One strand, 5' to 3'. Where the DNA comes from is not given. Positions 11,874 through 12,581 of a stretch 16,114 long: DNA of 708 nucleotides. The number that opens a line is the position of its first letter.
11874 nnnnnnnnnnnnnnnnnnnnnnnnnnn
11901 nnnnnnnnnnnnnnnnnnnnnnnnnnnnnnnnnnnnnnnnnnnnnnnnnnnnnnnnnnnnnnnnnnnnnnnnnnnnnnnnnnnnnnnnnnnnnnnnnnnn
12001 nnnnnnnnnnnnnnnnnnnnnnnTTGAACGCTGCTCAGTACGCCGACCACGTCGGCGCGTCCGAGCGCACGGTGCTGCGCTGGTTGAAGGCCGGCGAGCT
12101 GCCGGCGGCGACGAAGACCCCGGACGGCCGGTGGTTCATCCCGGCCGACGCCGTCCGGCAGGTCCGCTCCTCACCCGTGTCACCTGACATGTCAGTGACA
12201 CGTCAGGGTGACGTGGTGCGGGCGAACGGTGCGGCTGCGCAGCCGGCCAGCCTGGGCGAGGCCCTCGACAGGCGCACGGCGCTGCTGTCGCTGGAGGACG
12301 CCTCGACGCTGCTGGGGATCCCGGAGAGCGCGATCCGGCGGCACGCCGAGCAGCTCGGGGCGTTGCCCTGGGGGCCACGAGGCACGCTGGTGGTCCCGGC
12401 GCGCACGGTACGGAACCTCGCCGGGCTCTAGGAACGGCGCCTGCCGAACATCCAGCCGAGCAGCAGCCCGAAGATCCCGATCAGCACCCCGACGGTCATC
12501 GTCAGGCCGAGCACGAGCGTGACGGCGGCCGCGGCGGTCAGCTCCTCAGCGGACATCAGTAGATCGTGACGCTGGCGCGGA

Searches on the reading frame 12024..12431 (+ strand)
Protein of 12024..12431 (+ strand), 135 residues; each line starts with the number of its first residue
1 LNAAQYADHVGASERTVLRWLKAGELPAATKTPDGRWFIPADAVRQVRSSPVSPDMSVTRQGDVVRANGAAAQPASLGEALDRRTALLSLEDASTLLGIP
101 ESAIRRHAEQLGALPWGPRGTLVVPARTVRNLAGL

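Call 12: search_protein_families(library=pfam, proteins=[window:12024-12431:+], max_evalue=0.01)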
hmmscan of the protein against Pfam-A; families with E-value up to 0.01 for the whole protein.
window:12024-12431:+ (135 aa): 5 families
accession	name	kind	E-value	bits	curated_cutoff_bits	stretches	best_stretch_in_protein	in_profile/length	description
PF12728.13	HTH_17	-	1.1e-11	45.2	27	1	3-46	4-45/51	Helix-turn-helix domain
PF00376.29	MerR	-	3e-05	24.2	28.2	0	7-37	6-36/38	MerR family regulatory protein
PF13384.12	HTH_23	-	6.9e-05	23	24.6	0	5-23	22-40/50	Homeodomain-like domain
PF20432.4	Xre-like-HTH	-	0.00029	21.5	25.8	0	88-110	24-49/63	Antitoxin Xre-like helix-turn-helix domain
PF21531.3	Rv2175c_wHTH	-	0.0038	17.6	27.1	0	80-125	8-53/57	DNA-binding protein Rv2175c, wHTH domain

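Call 24: find_related_loci(query=window:12024-12431:+, collection=viral_contigs, flank=10000)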
Query window:12024-12431:+ (135 aa) in viral_contigs; peptide patterns used: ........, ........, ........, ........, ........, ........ (x = any residue, [..] = any of these).
19 stretches matched a pattern; 1 encode a relative of the query (tblastn E <= 1e-3); 1 distinct loci.
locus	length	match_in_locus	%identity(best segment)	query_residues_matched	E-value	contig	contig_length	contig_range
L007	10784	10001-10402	80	1-135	7e-68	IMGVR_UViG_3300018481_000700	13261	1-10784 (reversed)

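Call 39: find_homologous_proteins(query=window:12024-12428:+)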
Query window:12024-12428:+ (135 aa): 19 proteins with E <= 0.001 among 265 candidates.
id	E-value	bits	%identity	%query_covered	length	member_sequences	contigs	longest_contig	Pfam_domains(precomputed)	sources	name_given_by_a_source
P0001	2.9e-80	285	100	100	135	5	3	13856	PF12728.14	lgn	-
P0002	4.8e-69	248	90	100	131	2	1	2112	PF12728.14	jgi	jgi:predicted DNA-binding transcriptional regulator AlpA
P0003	2.8e-60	220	80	100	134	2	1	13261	PF12728.14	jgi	-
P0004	5.7e-59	216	77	100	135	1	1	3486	PF12728.14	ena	-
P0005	1.9e-57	211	74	100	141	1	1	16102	PF12728.14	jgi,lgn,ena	-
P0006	2.0e-57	211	75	100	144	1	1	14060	PF12728.14,PF00376.30,PF13411.13,PF13384.13,PF20432.5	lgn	-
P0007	2.7e-50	188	73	100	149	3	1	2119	PF12728.14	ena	-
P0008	1.4e-40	156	62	100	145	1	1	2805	PF12728.14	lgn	-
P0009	2.1e-39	153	63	100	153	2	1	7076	PF12728.14,PF13384.13,PF13551.13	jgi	jgi:hypothetical protein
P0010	2.9e-39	152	59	100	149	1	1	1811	PF12728.14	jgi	jgi:hypothetical protein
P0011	5.6e-38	148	61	100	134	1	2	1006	PF12728.14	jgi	jgi:hypothetical protein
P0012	6.3e-38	148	61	100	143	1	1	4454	PF12728.14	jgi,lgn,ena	-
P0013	6.5e-37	145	58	100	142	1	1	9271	PF12728.14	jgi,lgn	jgi:hypothetical protein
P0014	8.8e-36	141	59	100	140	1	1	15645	-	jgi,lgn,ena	-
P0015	1.7e-35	140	58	100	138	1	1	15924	PF12728.14,PF13384.13,PF13551.13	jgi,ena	-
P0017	1.8e-34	137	57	100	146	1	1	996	PF12728.14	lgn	-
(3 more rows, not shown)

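Call 41: find_encoding_contigs(protein=P0014, flank=10000, max_places=2)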
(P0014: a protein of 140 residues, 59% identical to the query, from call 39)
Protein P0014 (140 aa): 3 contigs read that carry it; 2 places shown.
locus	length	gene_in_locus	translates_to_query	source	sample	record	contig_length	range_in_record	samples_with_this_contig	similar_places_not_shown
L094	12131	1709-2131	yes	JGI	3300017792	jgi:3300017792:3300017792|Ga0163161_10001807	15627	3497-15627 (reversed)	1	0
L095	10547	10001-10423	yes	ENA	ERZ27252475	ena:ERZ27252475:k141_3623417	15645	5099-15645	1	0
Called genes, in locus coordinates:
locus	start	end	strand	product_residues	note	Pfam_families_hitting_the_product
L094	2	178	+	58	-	?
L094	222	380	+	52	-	-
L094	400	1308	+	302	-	PF00589:Phage_integrase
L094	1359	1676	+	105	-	-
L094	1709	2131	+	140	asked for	-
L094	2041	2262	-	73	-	-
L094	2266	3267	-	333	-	PF01510:Amidase_2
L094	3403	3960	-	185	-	-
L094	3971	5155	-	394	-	-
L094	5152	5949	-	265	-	-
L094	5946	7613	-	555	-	-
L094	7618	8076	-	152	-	-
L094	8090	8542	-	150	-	-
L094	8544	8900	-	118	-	-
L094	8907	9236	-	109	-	-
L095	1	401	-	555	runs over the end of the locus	-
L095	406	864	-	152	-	-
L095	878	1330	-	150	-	-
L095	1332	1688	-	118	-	-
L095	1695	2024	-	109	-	-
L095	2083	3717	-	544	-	PF25209:Phage_capsid_4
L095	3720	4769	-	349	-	PF04860:Phage_portal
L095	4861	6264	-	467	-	-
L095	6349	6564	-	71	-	-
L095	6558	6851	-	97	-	PF01844:HNH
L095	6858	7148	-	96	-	-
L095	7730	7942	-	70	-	PF12728:HTH_17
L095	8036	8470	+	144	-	PF13560:HTH_31, PF01381:HTH_3, PF07022:Phage_CI_repr (weak), PF12844:HTH_19 (weak)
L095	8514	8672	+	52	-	-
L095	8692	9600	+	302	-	PF00589:Phage_integrase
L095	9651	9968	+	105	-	-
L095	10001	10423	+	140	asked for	-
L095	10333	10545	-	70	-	?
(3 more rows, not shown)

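Call 42: find_encoding_contigs(protein=P0006, flank=10000, max_places=2)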
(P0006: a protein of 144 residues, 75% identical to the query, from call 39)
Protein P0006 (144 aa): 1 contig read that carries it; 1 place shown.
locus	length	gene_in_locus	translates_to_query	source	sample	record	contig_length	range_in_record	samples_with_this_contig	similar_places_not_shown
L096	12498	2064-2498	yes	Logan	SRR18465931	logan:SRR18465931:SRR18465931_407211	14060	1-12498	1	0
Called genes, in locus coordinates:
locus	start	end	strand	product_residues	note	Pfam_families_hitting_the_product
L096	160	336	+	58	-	-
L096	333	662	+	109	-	-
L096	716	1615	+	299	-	PF02899:Phage_int_SAM_1 (faint), PF00589:Phage_integrase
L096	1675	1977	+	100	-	-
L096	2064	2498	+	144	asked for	PF00376:MerR (faint), PF12728:HTH_17, PF13384:HTH_23 (faint), PF13411:MerR_1 (faint), PF20432:Xre-like-HTH (faint)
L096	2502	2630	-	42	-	-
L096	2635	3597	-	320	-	PF01510:Amidase_2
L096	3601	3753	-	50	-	-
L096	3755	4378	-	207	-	-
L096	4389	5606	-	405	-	-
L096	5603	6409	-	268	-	-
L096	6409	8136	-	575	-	-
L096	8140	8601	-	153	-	-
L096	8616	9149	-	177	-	-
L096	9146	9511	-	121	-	-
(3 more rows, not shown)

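Call 43: find_encoding_contigs(protein=P0013, flank=10000, max_places=2)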
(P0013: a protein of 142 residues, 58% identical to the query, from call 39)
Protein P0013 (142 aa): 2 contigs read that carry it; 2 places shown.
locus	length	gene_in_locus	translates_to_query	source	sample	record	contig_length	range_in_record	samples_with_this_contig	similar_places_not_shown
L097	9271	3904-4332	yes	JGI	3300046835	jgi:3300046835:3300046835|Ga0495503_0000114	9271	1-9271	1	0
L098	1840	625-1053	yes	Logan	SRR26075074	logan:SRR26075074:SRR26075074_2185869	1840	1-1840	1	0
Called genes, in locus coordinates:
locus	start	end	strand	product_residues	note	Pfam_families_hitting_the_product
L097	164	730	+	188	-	-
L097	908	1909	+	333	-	PF05065:Phage_capsid, PF25209:Phage_capsid_4 (weak)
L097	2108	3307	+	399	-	PF13495:Phage_int_SAM_4 (faint), PF00589:Phage_integrase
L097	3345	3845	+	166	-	-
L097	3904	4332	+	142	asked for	PF12728:HTH_17 (faint)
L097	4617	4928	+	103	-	PF01402:RHH_1 (weak)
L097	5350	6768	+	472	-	PF26003:Integrase_N_phage, PF23359:Lsr2_DNA-bd (weak), PF00589:Phage_integrase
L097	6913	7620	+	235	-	-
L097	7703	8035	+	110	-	PF12728:HTH_17 (weak)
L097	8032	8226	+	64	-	-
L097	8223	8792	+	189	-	-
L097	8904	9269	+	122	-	?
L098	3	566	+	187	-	?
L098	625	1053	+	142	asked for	PF12728:HTH_17 (faint)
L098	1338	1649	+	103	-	PF01402:RHH_1 (weak)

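Call 50: find_encoding_contigs(protein=P0001, flank=10000, max_places=4)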
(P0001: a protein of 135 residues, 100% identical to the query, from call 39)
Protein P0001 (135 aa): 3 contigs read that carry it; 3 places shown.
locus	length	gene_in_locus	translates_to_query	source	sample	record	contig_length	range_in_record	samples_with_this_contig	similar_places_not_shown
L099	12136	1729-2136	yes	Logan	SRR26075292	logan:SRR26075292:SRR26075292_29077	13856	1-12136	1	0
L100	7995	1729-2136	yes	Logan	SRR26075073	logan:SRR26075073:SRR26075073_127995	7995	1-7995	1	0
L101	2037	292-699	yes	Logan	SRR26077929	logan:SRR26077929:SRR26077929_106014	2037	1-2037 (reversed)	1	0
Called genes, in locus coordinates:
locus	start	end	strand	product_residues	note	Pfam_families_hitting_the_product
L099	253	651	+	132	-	-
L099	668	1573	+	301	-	PF02899:Phage_int_SAM_1 (weak), PF00589:Phage_integrase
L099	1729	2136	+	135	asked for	PF12728:HTH_17 (weak)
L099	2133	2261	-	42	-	-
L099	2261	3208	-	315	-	PF01510:Amidase_2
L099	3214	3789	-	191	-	-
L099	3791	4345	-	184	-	-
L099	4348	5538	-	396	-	-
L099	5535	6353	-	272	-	-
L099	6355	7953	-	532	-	PF01442:Apolipoprotein (faint)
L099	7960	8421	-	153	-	-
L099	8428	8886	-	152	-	-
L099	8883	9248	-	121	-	-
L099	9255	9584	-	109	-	-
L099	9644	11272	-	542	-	PF25209:Phage_capsid_4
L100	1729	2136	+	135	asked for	PF12728:HTH_17 (weak)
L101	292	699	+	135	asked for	PF12728:HTH_17 (weak)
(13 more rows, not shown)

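Call 59: search_dna_similar(query=window:12024-12428:+, collection=phages, mode=protein, max_evalue=0.01, max_rows=20)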
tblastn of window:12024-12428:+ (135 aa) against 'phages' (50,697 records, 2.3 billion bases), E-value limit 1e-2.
Records with a match: 139; places in all: 139; records where one place covers at least 80% of the query: 139.
Best place of each record, by identity: <60% 139.
By first word of the organism name: Microbacterium 138; Exiguobacterium 1.
By host as written in the record: Microbacterium foliorum NRRL B-24224 93; Microbacterium foliorum NRRL B-24224 SEA 35; Microbacterium paraoxydans NWU1 3; Microbacterium sp. 2; Microbacterium paraoxydans NRRL B-14843 2; Exiguobacterium sp. BV25 1; Microbacterium foliorium NRRL B-24224 1; - 1; and 1 more.
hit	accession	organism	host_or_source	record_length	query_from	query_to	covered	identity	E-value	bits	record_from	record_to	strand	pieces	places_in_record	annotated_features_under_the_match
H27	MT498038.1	Microbacterium phage Luxx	Microbacterium foliorum NRRL B-24224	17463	6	134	96%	33.3%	2e-7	54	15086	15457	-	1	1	21: helix-turn-helix DNA binding domain protein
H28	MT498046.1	Microbacterium phage Hernandez44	Microbacterium foliorum NRRL B-24224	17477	6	134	96%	33.3%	2e-7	54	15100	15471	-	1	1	21: helix-turn-helix DNA binding domain protein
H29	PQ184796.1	Microbacterium phage Maneater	Microbacterium foliorum NRRL B-24224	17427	6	134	96%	33.3%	2e-7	54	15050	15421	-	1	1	21: helix-turn-helix DNA binding domain protein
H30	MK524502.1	Microbacterium phage TimoTea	Microbacterium foliorum NRRL B-24224 SEA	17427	6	134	96%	33.3%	2e-7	54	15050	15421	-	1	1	21: helix-turn-helix DNA binding domain protein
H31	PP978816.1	Microbacterium phage Charbie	Microbacterium foliorum NRRL B-24224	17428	6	134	96%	33.3%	2e-7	54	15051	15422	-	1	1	21: helix-turn-helix DNA binding domain protein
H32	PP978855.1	Microbacterium phage Biscayne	Microbacterium foliorum NRRL B-24224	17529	6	134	96%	32.6%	1e-9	61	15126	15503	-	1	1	21: helix-turn-helix DNA binding domain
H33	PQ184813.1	Microbacterium phage MasterPitts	Microbacterium foliorum NRRL B-24224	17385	6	134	96%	32.6%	1e-6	52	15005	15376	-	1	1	21: helix-turn-helix DNA binding protein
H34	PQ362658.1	Microbacterium phage DaftyDuck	Microbacterium foliorum NRRL B-24224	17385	6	134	96%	32.6%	1e-6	52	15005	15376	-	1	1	21: helix-turn-helix DNA binding domain protein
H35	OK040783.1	Microbacterium phage Eightball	Microbacterium foliorum NRRL B-24224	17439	6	134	96%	32.6%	1e-6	52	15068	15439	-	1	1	21: helix-turn-helix DNA binding domain protein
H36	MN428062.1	Microbacterium phage TeddyBoy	Microbacterium foliorum NRRL B-24224 SEA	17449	6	134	96%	32.6%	1e-6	52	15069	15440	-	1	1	21: helix-turn-helix DNA binding domain protein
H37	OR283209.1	Microbacterium phage LionelHutz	Microbacterium foliorum NRRL B-24224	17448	6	134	96%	32.6%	1e-6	52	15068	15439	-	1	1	21: helix-turn-helix DNA binding domain protein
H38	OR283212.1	Microbacterium phage Rhogar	Microbacterium foliorum NRRL B-24224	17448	6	134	96%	32.6%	1e-6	52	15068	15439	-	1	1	21: helix-turn-helix DNA binding domain protein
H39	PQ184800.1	Microbacterium phage Sage7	Microbacterium foliorum NRRL B-24224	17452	6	134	96%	32.6%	1e-6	52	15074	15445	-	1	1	21: helix-turn-helix DNA binding domain protein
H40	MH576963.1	Microbacterium phage Scamander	Microbacterium foliorum NRRL B-24224 SEA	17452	6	134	96%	32.6%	1e-6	52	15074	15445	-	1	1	21: helix-turn-helix DNA binding domain protein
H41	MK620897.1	Microbacterium phage Rhysand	Microbacterium foliorum NRRL B-24224 SEA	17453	6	134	96%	32.6%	1e-6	52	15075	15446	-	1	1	21: helix-turn-helix DNA binding domain protein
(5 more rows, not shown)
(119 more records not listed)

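Call 87: predict_structure(alignment_id=A3)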
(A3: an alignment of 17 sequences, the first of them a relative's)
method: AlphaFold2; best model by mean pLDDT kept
length: 135 residues; sequences in the alignment: 17
mean_pLDDT: 68.2   pTM: 0.33
mean pLDDT of the five models: 68.2, 67.2, 66.3, 62.6, 61.5
residues with pLDDT >= 90: 0; 70-90: 86; 50-70: 25; < 50: 24
segments of 3 or more residues with pLDDT < 50: 55-65, 67-74
pLDDT, mean of each block of 10 residues (from residue 1): 84 86 82 81 68 44 41 48 64 74 74 67 74 65
secondary structure, 60 per line:
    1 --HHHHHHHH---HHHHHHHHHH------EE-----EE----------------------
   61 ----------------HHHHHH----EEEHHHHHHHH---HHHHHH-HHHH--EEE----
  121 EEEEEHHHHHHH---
elements in order: H3-10 H14-23 H77-82 E87-89 H90-97 H101-106 H108-111 E114-116 E121-125 H126-132

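Call 89: search_solved_structures(query=A3, max_evalue=1)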
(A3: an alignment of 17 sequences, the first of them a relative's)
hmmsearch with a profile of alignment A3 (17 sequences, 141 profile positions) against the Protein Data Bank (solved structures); distinct sequences matched with E-value up to 1: 31.
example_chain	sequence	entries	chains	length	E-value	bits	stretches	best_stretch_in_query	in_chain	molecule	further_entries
5i41_B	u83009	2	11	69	0.022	18.6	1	1-53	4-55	Chromosome-anchoring protein RacA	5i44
9oe1_A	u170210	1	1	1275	0.078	16.8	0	32-133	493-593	ATP-binding cassette, sub-family B (MDR/TAP), member 4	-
9ody_A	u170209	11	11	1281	0.078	16.8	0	32-133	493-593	ATP-binding cassette, sub-family B (MDR/TAP), member 4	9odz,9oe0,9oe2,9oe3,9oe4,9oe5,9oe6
2xrn_A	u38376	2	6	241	0.11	16.3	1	78-129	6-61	HTH-TYPE TRANSCRIPTIONAL REGULATOR TTGV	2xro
6ujs_A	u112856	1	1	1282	0.17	15.8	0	51-104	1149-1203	ATP-dependent translocase ABCB1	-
6ujr_A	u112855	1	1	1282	0.17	15.8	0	51-104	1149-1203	ATP-dependent translocase ABCB1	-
6ujt_A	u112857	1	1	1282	0.17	15.8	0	51-104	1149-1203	ATP-dependent translocase ABCB1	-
6ujp_A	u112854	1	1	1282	0.17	15.8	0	51-104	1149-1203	ATP-dependent translocase ABCB1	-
6ujw_A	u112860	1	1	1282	0.17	15.8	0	51-104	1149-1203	ATP-dependent translocase ABCB1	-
4m1m_A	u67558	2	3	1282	0.17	15.8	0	51-104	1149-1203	Multidrug resistance protein 1A | ATP-dependent translocase ABCB1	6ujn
4m2s_A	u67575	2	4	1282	0.17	15.8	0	51-104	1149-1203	Multidrug resistance protein 1A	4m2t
4q9h_A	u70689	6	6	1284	0.17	15.7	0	51-104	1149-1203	Multidrug resistance protein 1A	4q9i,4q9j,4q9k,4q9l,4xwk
7zk9_A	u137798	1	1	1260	0.17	15.7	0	51-104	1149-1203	ATP-dependent translocase ABCB1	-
6q81_A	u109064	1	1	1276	0.18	15.7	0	51-104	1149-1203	P-glycoprotein (ABCB1)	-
7zk8_A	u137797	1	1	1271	0.18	15.7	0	51-104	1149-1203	ATP-dependent translocase ABCB1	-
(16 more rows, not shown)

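Call 91: fold_search(model_id=the predicted structure, library=pdb)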
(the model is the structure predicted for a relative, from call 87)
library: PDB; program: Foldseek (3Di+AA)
matches with E <= 10: 841; with E <= 0.001: 0
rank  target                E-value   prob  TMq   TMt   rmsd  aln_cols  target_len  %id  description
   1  6amk_A                7.6e-02  1.00  0.33  0.77   1.9        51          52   20  Structure of Streptomyces venezuelae BldC-whiI opt complex (released 2018-03-28)
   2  6ama_B                8.1e-02  1.00  0.33  0.76   1.3        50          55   20  Structure of S. coelicolor/S. venezuelae BldC-smeA-ssfA complex to 3.09 Angstrom (released 2018-03-28)
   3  6ama_Y                9.8e-02  1.00  0.33  0.74   1.4        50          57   20  Structure of S. coelicolor/S. venezuelae BldC-smeA-ssfA complex to 3.09 Angstrom (released 2018-03-28)
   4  6amk_B                9.8e-02  1.00  0.33  0.79   1.8        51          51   20  Structure of Streptomyces venezuelae BldC-whiI opt complex (released 2018-03-28)
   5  4j2n_A                1.0e-01  1.00  0.32  0.74   1.8        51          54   25  Crystal Structure of mycobacteriophage Pukovnik Xis (released 2013-10-23)
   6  4j2n_C                1.0e-01  1.00  0.32  0.70   1.8        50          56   26  Crystal Structure of mycobacteriophage Pukovnik Xis (released 2013-10-23)
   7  5i44_I                1.4e-01  1.00  0.28  0.55   1.5        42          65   36  Structure of RacA-DNA complex; P21 form (released 2016-05-04)
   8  8dgl_B                1.4e-01  0.89  0.28  0.50   9.0        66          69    9  Crystal Structure of the RdfS Excisionase (released 2022-10-05)
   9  5i44_B                1.8e-01  0.98  0.30  0.55   2.5        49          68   18  Structure of RacA-DNA complex; P21 form (released 2016-05-04)
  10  5i44_K                2.0e-01  0.99  0.28  0.53   1.7        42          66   36  Structure of RacA-DNA complex; P21 form (released 2016-05-04)
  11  6ama_A                2.1e-01  0.99  0.25  0.58   1.3        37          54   32  Structure of S. coelicolor/S. venezuelae BldC-smeA-ssfA complex to 3.09 Angstrom (released 2018-03-28)
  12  6ama_H                2.1e-01  0.99  0.25  0.57   1.6        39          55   33  Structure of S. coelicolor/S. venezuelae BldC-smeA-ssfA complex to 3.09 Angstrom (released 2018-03-28)
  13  2xro_B                2.2e-01  0.57  0.24  0.15   6.0        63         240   25  Crystal structure of TtgV in complex with its DNA operator (released 2010-12-01)
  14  5i44_A                2.4e-01  0.97  0.31  0.57   2.7        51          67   18  Structure of RacA-DNA complex; P21 form (released 2016-05-04)
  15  6ama_P                2.5e-01  0.98  0.27  0.58   1.9        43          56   32  Structure of S. coelicolor/S. venezuelae BldC-smeA-ssfA complex to 3.09 Angstrom (released 2018-03-28)
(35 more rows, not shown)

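Call 94: search_dna_similar(query=window:12024-12428:+, collection=phages, mode=protein, max_evalue=1, max_rows=40, rows=spread)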
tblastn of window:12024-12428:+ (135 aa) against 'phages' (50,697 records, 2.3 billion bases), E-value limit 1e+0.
Records with a match: 139; places in all: 139; records where one place covers at least 80% of the query: 139.
Best place of each record, by identity: <60% 139.
By first word of the organism name: Microbacterium 138; Exiguobacterium 1.
By host as written in the record: Microbacterium foliorum NRRL B-24224 93; Microbacterium foliorum NRRL B-24224 SEA 35; Microbacterium paraoxydans NWU1 3; Microbacterium sp. 2; Microbacterium paraoxydans NRRL B-14843 2; Exiguobacterium sp. BV25 1; Microbacterium foliorium NRRL B-24224 1; - 1; and 1 more.
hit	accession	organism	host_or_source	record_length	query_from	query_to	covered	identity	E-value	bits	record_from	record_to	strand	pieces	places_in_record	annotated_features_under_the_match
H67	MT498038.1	Microbacterium phage Luxx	Microbacterium foliorum NRRL B-24224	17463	6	134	96%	33.3%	2e-7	54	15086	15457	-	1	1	21: helix-turn-helix DNA binding domain protein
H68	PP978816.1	Microbacterium phage Charbie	Microbacterium foliorum NRRL B-24224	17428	6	134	96%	33.3%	2e-7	54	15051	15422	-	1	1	21: helix-turn-helix DNA binding domain protein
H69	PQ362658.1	Microbacterium phage DaftyDuck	Microbacterium foliorum NRRL B-24224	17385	6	134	96%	32.6%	1e-6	52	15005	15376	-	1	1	21: helix-turn-helix DNA binding domain protein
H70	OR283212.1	Microbacterium phage Rhogar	Microbacterium foliorum NRRL B-24224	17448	6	134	96%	32.6%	1e-6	52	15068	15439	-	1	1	21: helix-turn-helix DNA binding domain protein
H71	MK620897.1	Microbacterium phage Rhysand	Microbacterium foliorum NRRL B-24224 SEA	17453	6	134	96%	32.6%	1e-6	52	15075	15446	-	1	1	21: helix-turn-helix DNA binding domain protein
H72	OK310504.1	Microbacterium phage Josuke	Microbacterium foliorum NRRL B-24224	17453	6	134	96%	32.6%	1e-6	52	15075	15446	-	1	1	21: helix-turn-helix DNA binding domain protein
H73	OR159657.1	Microbacterium phage Kojax4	Microbacterium foliorum NRRL B-24224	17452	6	134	96%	32.6%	1e-6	52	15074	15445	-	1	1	21: helix-turn-helix DNA binding domain protein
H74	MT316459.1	Microbacterium phage Otwor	Microbacterium foliorum NRRL B-24224 SEA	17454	6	134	96%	32.6%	1e-6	52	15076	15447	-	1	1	21: helix-turn-helix DNA binding domain protein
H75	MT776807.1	Microbacterium phage Majesty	Microbacterium foliorum NRRL B-24224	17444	6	134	96%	32.6%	1e-6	52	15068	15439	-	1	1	21: helix-turn-helix DNA binding domain protein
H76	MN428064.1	Microbacterium phage Owens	Microbacterium foliorum NRRL B-24224 SEA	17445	6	134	96%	32.6%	1e-6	52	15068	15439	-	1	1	21: helix-turn-helix DNA binding domain protein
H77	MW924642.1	Microbacterium phage BarBear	Microbacterium foliorum NRRL B-24224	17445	6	134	96%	32.6%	1e-6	52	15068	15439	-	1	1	21: helix-turn-helix DNA binding domain protein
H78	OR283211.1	Microbacterium phage Goobery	Microbacterium foliorum NRRL B-24224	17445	6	134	96%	32.6%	1e-6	52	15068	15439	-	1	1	21: helix-turn-helix DNA binding domain protein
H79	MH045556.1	Microbacterium phage BonaeVitae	Microbacterium paraoxydans NWU1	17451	1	134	99%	31.3%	2e-9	60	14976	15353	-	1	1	22: helix-turn-helix DNA binding domain protein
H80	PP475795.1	Exiguobacterium phage phiExGM16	Exiguobacterium sp. BV25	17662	6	134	96%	32.1%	1e-7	54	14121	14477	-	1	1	hypothetical protein (x2)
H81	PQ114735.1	Microbacterium phage Cazares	Microbacterium foliorium NRRL B-24224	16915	6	134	96%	31.9%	6e-10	61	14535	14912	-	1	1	21: helix-turn-helix DNA binding protein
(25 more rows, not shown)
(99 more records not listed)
